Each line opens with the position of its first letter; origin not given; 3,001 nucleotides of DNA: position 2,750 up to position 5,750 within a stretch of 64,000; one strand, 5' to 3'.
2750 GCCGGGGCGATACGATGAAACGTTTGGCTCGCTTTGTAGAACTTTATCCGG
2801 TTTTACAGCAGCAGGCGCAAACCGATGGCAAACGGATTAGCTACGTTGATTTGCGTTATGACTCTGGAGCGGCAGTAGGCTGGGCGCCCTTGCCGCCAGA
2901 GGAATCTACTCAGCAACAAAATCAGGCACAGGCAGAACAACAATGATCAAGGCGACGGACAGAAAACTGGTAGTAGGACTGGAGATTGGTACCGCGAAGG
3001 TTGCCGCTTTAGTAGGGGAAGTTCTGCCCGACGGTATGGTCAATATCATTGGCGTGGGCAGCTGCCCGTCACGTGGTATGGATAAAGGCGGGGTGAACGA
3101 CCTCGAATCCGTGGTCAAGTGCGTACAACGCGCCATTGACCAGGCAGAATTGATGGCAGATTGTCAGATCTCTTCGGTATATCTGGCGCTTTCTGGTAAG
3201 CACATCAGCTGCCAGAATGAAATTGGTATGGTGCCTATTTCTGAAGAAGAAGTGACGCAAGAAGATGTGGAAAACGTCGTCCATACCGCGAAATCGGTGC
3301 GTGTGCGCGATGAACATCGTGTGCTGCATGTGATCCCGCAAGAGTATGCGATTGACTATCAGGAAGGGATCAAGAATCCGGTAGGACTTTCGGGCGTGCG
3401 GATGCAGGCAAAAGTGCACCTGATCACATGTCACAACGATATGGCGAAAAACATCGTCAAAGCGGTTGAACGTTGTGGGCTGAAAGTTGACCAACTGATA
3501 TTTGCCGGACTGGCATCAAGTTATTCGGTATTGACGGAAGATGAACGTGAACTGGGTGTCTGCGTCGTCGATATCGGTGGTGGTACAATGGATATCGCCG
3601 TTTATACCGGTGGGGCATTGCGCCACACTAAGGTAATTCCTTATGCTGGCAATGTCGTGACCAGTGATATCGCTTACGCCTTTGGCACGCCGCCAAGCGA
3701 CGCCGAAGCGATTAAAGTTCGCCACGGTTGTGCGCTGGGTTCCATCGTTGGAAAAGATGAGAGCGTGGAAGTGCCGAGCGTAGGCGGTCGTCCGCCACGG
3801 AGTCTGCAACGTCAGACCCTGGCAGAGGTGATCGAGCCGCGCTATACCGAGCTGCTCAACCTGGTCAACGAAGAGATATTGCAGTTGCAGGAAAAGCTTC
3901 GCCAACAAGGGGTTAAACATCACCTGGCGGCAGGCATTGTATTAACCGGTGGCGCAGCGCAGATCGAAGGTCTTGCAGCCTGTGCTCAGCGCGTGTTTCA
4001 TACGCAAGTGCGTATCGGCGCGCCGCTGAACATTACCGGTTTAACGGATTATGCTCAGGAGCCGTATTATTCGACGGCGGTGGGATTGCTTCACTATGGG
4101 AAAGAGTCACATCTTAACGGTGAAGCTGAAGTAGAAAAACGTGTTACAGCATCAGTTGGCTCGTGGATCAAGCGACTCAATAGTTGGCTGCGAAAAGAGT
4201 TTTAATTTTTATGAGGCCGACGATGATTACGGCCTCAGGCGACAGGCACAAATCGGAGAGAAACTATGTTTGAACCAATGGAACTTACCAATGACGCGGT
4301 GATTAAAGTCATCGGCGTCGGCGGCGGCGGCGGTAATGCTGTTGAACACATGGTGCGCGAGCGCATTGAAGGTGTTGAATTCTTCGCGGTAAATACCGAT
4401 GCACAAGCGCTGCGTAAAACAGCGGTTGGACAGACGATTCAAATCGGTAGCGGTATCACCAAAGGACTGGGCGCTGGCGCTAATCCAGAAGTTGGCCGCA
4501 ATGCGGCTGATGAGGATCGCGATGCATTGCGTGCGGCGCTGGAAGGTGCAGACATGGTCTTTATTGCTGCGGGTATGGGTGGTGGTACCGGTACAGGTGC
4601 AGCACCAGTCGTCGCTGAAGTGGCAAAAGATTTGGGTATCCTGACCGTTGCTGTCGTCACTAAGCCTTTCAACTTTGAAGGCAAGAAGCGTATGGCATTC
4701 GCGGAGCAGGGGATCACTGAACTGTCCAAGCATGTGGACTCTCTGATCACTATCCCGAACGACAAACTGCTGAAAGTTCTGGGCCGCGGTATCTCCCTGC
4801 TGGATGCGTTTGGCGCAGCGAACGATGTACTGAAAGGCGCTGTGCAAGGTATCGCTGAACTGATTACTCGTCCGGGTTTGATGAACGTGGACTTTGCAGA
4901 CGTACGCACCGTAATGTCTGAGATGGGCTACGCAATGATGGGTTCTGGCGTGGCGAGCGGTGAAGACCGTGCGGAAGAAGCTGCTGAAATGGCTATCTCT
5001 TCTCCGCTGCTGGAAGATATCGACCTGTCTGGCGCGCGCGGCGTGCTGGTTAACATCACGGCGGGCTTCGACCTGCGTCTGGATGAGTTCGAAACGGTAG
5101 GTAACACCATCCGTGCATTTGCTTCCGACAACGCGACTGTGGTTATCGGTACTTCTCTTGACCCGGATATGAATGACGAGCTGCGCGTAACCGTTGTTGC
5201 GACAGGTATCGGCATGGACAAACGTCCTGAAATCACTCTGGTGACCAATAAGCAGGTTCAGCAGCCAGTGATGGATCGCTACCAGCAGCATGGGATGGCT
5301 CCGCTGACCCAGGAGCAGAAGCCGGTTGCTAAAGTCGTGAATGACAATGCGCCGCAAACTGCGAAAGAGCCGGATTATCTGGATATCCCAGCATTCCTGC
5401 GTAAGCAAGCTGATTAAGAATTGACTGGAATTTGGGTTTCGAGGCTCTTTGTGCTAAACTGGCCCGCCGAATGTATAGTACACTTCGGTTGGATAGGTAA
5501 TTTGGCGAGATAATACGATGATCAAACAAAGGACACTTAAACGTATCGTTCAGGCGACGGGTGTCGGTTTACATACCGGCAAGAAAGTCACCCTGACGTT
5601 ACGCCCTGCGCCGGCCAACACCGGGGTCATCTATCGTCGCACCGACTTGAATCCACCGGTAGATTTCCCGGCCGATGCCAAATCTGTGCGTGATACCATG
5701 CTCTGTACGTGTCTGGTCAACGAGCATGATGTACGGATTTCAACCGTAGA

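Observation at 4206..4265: Structured ftsA-ftsZ intergenic leader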

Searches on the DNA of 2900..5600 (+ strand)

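Call 7: search_rna_families(source=window, start=2900, end=5600, threshold=evalue, max_evalue=10)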
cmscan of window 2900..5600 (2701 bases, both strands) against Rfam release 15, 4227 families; matches with E-value up to 10: 4.
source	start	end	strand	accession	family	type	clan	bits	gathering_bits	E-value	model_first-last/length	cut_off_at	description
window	4185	4274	+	RF02797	PssrA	Gene; sRNA;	-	105.5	69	7.9e-20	1-93/93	no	Plasmid-encoded Shigella sRNA A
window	4931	4992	+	RF01152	sR1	Gene; snRNA; snoRNA; CD-box;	-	19.6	45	0.046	1-57/57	no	Small nucleolar RNA sR1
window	3884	3918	+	RF01323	CRISPR-DR10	Gene; CRISPR;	-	16.6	39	3.7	1-37/37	no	CRISPR RNA direct repeat element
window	4199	4234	+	RF01357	CRISPR-DR31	Gene; CRISPR;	-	15.9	35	8.8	1-37/37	no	CRISPR RNA direct repeat element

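Call 8: search_rna_families(source=window, start=4100, end=4400, threshold=gathering, show_alignments=2)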
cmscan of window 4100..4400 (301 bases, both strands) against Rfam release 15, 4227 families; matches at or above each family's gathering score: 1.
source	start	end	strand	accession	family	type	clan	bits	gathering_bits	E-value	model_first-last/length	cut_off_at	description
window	4185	4274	+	RF02797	PssrA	Gene; sRNA;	-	105.5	69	8.8e-21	1-93/93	no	Plasmid-encoded Shigella sRNA A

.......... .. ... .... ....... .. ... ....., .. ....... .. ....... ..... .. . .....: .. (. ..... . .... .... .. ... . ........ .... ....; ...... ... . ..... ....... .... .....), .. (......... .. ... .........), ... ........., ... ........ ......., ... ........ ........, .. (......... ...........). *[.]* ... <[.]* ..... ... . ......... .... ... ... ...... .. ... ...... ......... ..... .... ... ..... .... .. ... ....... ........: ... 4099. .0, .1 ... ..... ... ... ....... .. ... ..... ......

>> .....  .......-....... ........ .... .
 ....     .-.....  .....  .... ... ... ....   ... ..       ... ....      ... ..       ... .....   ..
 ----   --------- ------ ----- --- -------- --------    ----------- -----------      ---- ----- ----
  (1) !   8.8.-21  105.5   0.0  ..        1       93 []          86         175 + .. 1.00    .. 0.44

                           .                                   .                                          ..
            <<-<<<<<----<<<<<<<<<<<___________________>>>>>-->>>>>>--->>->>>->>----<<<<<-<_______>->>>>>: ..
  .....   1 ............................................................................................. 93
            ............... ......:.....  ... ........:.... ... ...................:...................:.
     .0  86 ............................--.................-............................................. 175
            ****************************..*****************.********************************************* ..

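Call 9: search_dna_similar(query=window:4100-4400:+, collection=plasmids, mode=distant, max_rows=30)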
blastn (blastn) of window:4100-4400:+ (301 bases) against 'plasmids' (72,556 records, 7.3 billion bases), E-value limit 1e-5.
Records with a match: 17; places in all: 17; records where one place covers at least 80% of the query: 11.
Best place of each record, by identity: >=99% 9; 80-90% 4; 60-80% 4.
By first word of the organism name: Escherichia 9; Klebsiella 2; Proteus 2; Aeromonas 1; Legionella 1; Subdoligranulum 1; Pseudomonas 1.
By predicted mobility (MOB-suite, as given by PLSDB): non-mobilizable 15; mobilizable 2.
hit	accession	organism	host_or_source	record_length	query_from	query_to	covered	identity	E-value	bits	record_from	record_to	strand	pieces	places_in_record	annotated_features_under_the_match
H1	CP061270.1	Escherichia coli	Sheep,cell culture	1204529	1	301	100%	100.0%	3e-152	544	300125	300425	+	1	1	ftsZ: cell division protein FtsZ | ftsA: cell division protein FtsA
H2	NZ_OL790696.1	Escherichia coli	-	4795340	1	301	100%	100.0%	3e-152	544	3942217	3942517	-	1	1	none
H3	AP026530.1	Escherichia coli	whole organism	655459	1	301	100%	100.0%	3e-152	544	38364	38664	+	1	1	ftsZ: cell division protein FtsZ | ftsA: cell division protein FtsA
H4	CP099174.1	Escherichia coli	culture,Pooled soil sample collected ...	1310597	1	301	100%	100.0%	3e-152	544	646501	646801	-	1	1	ftsZ: cell division protein FtsZ | ftsA: cell division protein FtsA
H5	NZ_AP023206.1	Escherichia coli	Homo sapiens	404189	1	301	100%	100.0%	3e-152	544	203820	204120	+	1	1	ftsZ: cell division protein FtsZ | ftsA: cell division protein FtsA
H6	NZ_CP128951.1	Escherichia coli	-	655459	1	301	100%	100.0%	3e-152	544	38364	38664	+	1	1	ftsZ: cell division protein FtsZ | ftsA: cell division protein FtsA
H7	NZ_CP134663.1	Escherichia coli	Larus michahellis,bacteria,cloaca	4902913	1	301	100%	100.0%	3e-152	544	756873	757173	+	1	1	none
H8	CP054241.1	Escherichia coli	Homo sapiens,bone infection of foot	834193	1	301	100%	99.7%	1e-150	539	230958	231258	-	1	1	ftsZ: cell division protein FtsZ | ftsA: cell division protein FtsA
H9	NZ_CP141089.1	Escherichia coli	Homo sapiens,Infected Human Urine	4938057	2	301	100%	100.0%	1e-151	542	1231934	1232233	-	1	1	none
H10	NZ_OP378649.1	Klebsiella pneumoniae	-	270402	1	301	100%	89.1%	4e-106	391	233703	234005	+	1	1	ftsZ: cell division protein FtsZ | ftsA: cell division protein FtsA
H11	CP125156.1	Klebsiella pneumoniae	-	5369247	1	301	100%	89.1%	4e-106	391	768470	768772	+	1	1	ftsZ: cell division protein FtsZ | ftsA: cell division protein FtsA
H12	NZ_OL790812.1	Proteus mirabilis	-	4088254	145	301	52%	87.3%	7e-47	194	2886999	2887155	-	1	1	none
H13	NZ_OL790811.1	Proteus mirabilis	-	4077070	145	301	52%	87.3%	7e-47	194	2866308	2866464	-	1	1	none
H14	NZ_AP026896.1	Aeromonas caviae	Microbe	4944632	151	300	50%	70.6%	5e-10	73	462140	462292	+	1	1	none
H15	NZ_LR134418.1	Legionella adelaidensis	environmental,Cooling tower water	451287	197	301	35%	77.4%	1e-11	77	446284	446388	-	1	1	ftsZ: cell division protein FtsZ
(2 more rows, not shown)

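Call 12: search_dna_similar(query=window:4100-4400:+, collection=ecoli_genomes, mode=near, max_rows=12, rows=spread)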
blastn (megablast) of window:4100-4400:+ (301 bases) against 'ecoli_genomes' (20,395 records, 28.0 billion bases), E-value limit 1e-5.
Records with a match: 5425; places in all: 5425; records where one place covers at least 80% of the query: 5425.
Genomes with a match: 5425 of 5426; with a place that covers at least 80% of the query: 5425. Places per genome that has any: lowest 1, median 1, highest 1. On chromosomes: 5422 places; on plasmids: 3.
Best place of each record, by identity: >=99% 5425.
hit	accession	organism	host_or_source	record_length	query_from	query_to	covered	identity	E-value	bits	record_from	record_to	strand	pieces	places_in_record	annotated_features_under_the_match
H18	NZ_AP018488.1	Escherichia coli O157:H7 strain PV15-279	Homo sapiens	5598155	1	301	100%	100.0%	2e-155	556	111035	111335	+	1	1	ftsZ: cell division protein FtsZ | ftsA: cell division protein FtsA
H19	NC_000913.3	Escherichia coli str. K-12 substr. MG1655 strain K-12 ...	-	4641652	1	301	100%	100.0%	2e-155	556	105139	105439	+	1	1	stfZ: small antisense RNA StfZ | ftsZ: cell division protein FtsZ | ftsA: cell division protein FtsA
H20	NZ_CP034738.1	Escherichia coli strain L65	missing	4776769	1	301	100%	100.0%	2e-155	556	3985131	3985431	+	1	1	ftsZ: cell division protein FtsZ | ftsA: cell division protein FtsA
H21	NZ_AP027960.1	Escherichia coli strain VE-T2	-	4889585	1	301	100%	100.0%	2e-155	556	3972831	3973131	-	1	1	ftsZ: cell division protein FtsZ | ftsA: cell division protein FtsA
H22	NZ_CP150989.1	Escherichia coli strain CUVET16-819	Dog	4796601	1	301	100%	100.0%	2e-155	556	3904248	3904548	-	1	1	ftsZ: cell division protein FtsZ | ftsA: cell division protein FtsA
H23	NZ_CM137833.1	Escherichia coli strain ZH48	pig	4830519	1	301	100%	100.0%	2e-155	556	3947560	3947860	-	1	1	ftsZ: cell division protein FtsZ | ftsA: cell division protein FtsA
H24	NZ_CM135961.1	Escherichia coli strain YZ3E2001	Chicken feces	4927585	1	301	100%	100.0%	2e-155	556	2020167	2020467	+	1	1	ftsZ: cell division protein FtsZ | ftsA: cell division protein FtsA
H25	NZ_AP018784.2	Escherichia coli strain SK1144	-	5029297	1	301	100%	99.7%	8e-154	551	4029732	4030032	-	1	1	ftsZ: cell division protein FtsZ | ftsA: cell division protein FtsA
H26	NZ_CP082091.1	Escherichia coli strain MS20645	Homo sapiens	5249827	1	301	100%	99.7%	8e-154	551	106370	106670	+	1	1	ftsZ: cell division protein FtsZ | ftsA: cell division protein FtsA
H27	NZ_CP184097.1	Escherichia coli strain AZ 186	Homo sapiens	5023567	1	301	100%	99.7%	8e-154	551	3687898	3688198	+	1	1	ftsZ: cell division protein FtsZ | ftsA: cell division protein FtsA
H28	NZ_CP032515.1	Escherichia coli strain 118UI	Homo sapiens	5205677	2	301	100%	100.0%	6e-155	555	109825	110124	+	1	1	ftsZ: cell division protein FtsZ | ftsA: cell division protein FtsA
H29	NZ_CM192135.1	Escherichia coli strain Ec-U4-19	Homo sapiens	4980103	2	301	100%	99.7%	3e-153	549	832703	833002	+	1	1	ftsZ: cell division protein FtsZ | ftsA: cell division protein FtsA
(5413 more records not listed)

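Call 13: get_annotated_region(hit=H19, flank=1500)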
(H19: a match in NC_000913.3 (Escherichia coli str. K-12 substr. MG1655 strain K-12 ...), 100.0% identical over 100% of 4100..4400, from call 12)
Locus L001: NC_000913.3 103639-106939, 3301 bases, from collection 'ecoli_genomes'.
description: Escherichia coli str. K-12 substr. MG1655, complete genome
organism: Escherichia coli str. K-12 substr. MG1655 strain K-12 substr. MG1655 (NCBI taxid 511145)
replicon: chromosome; assembly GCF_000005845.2
host: -; source: -; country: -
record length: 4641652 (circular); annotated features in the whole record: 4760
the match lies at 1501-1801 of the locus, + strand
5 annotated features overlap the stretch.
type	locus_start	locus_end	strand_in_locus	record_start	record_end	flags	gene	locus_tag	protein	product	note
CDS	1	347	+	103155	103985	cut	ftsQ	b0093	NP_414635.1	cell division protein FtsQ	-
CDS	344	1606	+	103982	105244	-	ftsA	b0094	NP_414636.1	cell division protein FtsA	-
ncRNA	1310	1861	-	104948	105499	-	stfZ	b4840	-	small antisense RNA StfZ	-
CDS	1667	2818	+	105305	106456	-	ftsZ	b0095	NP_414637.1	cell division protein FtsZ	-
CDS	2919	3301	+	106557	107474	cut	lpxC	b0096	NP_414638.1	UDP-3-O-acyl-N-acetylglucosamine deacetylase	-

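Call 45: build_rna_model(alignment_id=A2, structure=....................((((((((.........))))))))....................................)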
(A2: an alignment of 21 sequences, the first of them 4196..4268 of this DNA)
Model R1 built from alignment A2 (21 sequences, 81 columns); structure: as given.
model positions 76; base pairs 8; branch points 0; effective number of sequences 1.95; information 0.743 bits per position. Calibrated on 0.2 Mb of random sequence (short: E-values are rough).
structure used (alignment columns):
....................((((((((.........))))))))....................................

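Call 46: search_with_rna_model(model_id=R1, sources=[window, L003, L004, L005, L006, L007, L009, L010, L011, L012, L013, L014, L015, L016, L017, L018, L019, L020, L021, L022, L023, L024, L025, L026, L027, L028, L029, L030, L031, L032, L033, L034, L035, L036, L037, L038, L039, L040, L041, L042, L043, L044, L045, L046, L047, L048, L049, L050, L051, L052, L053, L054, L055, L056, L058, L059, L060, L061, L062, L063, L064, L065, L066, L067, L068, L069, L070, L071, L072, L073, L074, L075, L076, L077, L078, L079, L080, L082], max_evalue=1, make_alignment=true)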
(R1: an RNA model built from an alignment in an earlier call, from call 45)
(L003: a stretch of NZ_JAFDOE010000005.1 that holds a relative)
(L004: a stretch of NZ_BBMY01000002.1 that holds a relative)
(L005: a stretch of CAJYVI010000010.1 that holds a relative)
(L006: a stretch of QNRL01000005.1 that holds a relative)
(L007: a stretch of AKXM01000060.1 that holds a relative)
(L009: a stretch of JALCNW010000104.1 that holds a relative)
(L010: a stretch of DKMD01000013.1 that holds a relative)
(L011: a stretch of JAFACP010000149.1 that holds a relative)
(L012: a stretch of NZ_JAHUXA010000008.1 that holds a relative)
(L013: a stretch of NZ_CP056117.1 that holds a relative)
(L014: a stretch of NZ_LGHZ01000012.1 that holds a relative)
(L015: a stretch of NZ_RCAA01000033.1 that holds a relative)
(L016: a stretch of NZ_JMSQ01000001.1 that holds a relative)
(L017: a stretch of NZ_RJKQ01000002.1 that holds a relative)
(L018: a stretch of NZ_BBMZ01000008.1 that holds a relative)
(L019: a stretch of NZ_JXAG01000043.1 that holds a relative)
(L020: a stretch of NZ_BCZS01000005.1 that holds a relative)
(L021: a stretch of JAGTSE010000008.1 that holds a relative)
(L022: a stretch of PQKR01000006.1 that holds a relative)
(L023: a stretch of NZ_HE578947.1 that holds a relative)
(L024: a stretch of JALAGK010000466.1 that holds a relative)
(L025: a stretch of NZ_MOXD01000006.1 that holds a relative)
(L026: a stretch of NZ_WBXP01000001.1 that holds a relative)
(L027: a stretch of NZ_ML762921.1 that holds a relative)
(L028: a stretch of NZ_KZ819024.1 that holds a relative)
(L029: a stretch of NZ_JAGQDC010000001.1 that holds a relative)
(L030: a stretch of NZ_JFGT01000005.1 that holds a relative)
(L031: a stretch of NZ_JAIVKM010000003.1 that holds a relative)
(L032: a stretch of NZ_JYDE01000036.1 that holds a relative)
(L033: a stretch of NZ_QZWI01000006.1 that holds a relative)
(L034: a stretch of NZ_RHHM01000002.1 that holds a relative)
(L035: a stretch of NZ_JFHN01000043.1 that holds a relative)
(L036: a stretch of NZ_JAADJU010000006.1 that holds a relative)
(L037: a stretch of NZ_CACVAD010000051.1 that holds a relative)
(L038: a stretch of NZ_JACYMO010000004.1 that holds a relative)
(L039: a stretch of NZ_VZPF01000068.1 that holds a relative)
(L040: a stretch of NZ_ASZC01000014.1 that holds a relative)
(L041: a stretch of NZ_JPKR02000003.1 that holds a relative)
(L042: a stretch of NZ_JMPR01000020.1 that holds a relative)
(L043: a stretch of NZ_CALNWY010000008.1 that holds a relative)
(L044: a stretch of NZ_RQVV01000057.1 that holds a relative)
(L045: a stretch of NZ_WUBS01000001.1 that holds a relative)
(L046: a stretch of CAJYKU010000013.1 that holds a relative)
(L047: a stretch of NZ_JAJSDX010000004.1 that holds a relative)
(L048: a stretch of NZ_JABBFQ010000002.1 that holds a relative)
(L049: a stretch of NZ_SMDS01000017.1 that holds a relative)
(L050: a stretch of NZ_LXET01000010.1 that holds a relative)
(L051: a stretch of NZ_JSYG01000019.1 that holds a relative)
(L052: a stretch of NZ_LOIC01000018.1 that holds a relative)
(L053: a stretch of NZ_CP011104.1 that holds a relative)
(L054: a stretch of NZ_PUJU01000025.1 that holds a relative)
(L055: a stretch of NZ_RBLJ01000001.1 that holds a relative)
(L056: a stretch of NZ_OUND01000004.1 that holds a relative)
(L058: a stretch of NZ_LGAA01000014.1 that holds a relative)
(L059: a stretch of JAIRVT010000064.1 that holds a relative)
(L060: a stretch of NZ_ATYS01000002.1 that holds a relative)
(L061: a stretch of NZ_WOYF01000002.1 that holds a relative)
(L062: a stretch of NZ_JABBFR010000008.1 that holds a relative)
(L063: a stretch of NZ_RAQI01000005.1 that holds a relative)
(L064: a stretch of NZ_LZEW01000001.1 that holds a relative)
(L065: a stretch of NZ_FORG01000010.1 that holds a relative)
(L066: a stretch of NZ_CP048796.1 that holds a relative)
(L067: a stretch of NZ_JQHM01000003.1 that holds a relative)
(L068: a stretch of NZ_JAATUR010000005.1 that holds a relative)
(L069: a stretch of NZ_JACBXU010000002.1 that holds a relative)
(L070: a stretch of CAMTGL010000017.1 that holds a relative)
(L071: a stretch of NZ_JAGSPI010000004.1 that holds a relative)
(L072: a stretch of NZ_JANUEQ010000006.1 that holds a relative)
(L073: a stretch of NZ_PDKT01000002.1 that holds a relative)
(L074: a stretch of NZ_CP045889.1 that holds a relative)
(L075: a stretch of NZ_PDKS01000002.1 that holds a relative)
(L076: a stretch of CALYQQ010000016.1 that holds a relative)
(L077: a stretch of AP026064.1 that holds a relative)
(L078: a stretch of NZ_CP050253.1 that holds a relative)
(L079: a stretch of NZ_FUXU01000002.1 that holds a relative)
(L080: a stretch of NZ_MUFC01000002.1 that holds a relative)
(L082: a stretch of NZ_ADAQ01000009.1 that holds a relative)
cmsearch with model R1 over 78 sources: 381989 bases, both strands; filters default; matches with E-value up to 1: 75.
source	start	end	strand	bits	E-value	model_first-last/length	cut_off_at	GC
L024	1010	1085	+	103.5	4.4e-22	1-76/76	no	0.36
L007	1428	1503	+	102.8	6.4e-22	1-76/76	no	0.41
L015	1428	1503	+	102.6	7.3e-22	1-76/76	no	0.41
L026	1427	1503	+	101.3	1.5e-21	1-76/76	no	0.39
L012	1429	1503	+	99.9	3.5e-21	1-76/76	no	0.41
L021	1427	1503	+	97.4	1.5e-20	1-76/76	no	0.4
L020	1426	1500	+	95.9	3.5e-20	1-76/76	no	0.41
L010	1429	1503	+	94.5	7.7e-20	1-76/76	no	0.43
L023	1429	1503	+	94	1e-19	1-76/76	no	0.43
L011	1428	1503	+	93.3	1.5e-19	1-76/76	no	0.41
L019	1430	1503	+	93.1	1.7e-19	1-76/76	no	0.41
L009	1430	1503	+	92.7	2.2e-19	1-76/76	no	0.43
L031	1429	1503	+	92.6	2.2e-19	1-76/76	no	0.36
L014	1430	1503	+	91.3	4.8e-19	1-76/76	no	0.45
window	4196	4268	+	91.2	5.1e-19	1-76/76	no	0.45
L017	1428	1503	+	90.9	6.1e-19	1-76/76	no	0.43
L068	1431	1503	+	90.4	8.2e-19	1-76/76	no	0.42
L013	1431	1503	+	90.3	8.7e-19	1-76/76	no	0.44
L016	1428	1503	+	89.3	1.5e-18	1-76/76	no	0.37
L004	1431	1503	+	86.7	6.7e-18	1-76/76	no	0.45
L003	1431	1503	+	85.9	1.1e-17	1-76/76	no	0.45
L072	1428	1503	+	73.5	1.3e-14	1-76/76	no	0.39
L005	1377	1442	+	72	3.1e-14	1-76/76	no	0.42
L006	1376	1442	+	67.8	3.6e-13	1-76/76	no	0.4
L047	1421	1503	+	63.9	3.3e-12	1-76/76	no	0.4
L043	1419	1503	+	61.8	1.1e-11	1-76/76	no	0.38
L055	1428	1503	+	61.6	1.3e-11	1-76/76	no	0.34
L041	1420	1503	+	61.1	1.7e-11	1-76/76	no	0.39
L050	1421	1503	+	61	1.8e-11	1-76/76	no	0.37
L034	1421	1503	+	59.9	3.4e-11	1-76/76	no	0.41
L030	1420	1503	+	59.8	3.5e-11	1-76/76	no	0.37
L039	1420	1503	+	59.8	3.6e-11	1-76/76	no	0.39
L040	1420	1503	+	59.7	3.8e-11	1-76/76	no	0.4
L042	1418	1503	+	59.5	4.2e-11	1-76/76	no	0.41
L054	1428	1503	+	59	5.8e-11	1-76/76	no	0.37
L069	1420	1503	+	59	5.8e-11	1-76/76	no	0.4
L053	1428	1503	+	58.8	6.3e-11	1-76/76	no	0.37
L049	1423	1503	+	58.4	7.9e-11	1-76/76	no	0.44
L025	1417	1503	+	57.6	1.2e-10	1-76/76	no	0.37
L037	1419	1503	+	57.4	1.4e-10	1-76/76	no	0.36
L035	1421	1503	+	57.2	1.6e-10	1-76/76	no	0.41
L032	1420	1503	+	56.4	2.5e-10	1-76/76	no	0.43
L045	1420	1503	+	55.9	3.3e-10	1-76/76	no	0.52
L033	1420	1503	+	55.9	3.4e-10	1-76/76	no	0.43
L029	1417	1503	+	55.8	3.5e-10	1-76/76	no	0.38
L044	1420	1503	+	55.3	4.8e-10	1-76/76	no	0.4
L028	1422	1503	+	54.5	7.4e-10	1-76/76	no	0.35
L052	1428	1501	+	54.4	8e-10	1-76/76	no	0.35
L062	1419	1503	+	54.4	8.1e-10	1-76/76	no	0.39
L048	1419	1503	+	54.3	8.3e-10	1-76/76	no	0.4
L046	1419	1503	+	53.8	1.1e-09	1-76/76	no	0.39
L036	1407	1503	+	52.7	2.1e-09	1-76/76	no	0.42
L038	1392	1503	+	52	3.2e-09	1-76/76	no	0.39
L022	1377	1440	+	51.2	5e-09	1-76/76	no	0.41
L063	1425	1503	+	50.5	7.3e-09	1-76/76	no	0.39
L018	1377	1440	+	50.1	9.1e-09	1-76/76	no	0.41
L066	1435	1503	+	49.3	1.5e-08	1-76/76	no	0.29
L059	1425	1503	+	48.8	2e-08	1-76/76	no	0.35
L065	1425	1503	+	48.7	2.1e-08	1-76/76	no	0.38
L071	1431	1503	+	47.6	3.9e-08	1-76/76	no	0.29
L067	1423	1503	+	46.3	8.4e-08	1-76/76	no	0.36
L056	1437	1503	+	44.5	2.3e-07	1-76/76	no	0.31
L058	1434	1503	+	44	3e-07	1-76/76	no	0.29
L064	1421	1503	+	41.4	1.4e-06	1-76/76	no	0.39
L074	1419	1503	+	36.9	1.8e-05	1-76/76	no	0.38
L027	1418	1503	+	36.3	2.6e-05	1-76/76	no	0.37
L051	1417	1503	+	35.5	4.1e-05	1-76/76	no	0.37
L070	1452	1503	+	23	0.054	1-76/76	no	0.48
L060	1422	1503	+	22.2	0.086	1-76/76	no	0.3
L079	1458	1503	+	20.3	0.26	1-76/76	no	0.41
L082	1458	1503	+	20.3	0.26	1-76/76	no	0.41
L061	1422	1503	+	19.2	0.5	1-76/76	no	0.32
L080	1458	1503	+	18.4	0.75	1-76/76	no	0.46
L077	1462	1503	+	18.4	0.76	1-76/76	no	0.19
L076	1415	1503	+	18.1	0.89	1-76/76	no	0.3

Alignment A3: 75 matches aligned to the model, 150 columns, each read 5' to 3' on its own strand. Consensus structure (alignment columns), stored with it:
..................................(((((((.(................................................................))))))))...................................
